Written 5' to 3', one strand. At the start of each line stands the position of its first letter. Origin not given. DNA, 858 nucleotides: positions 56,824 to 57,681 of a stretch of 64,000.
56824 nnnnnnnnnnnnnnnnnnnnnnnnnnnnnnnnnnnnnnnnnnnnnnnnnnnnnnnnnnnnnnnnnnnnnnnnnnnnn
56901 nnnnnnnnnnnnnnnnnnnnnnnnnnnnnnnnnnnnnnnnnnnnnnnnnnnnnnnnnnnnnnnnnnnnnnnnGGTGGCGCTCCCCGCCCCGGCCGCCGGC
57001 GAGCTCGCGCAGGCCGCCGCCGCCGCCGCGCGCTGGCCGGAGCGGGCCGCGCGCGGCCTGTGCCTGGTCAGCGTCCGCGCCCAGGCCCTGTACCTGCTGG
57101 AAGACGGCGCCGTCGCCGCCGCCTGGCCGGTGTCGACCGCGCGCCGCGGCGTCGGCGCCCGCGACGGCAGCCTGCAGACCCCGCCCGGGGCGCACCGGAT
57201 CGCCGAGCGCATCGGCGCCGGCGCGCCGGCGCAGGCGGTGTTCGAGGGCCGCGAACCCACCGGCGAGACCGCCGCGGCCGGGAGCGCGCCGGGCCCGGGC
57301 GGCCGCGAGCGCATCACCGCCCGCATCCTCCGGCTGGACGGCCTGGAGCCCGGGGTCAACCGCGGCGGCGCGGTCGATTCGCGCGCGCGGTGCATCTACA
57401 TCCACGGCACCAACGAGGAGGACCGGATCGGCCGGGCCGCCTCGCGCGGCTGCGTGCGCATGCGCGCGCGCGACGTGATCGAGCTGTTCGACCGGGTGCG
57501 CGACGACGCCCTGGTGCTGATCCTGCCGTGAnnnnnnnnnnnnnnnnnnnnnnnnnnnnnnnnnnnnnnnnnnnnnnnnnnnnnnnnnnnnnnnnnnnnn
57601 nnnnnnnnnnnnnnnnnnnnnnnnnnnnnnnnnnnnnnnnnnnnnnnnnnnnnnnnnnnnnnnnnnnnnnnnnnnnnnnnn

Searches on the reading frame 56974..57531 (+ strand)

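Call 15: search_protein_families(library=ncbifam, proteins=[window:56974-57531:+], max_evalue=0.00001)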
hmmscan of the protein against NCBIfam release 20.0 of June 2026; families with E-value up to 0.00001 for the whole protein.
window:56974-57531:+ (185 aa): 2 families
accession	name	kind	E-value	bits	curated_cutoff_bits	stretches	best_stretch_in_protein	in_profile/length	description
NF040925.1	LD_carbox_ElsL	exception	1.5e-37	128.9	270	1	31-183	9-158/164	cell wall-recycling L,D-carboxypeptidase ElsL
NF047955.1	TransPepLdtE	equivalog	4e-06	26.2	480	1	142-182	191-231/322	L,D-transpeptidase LdtE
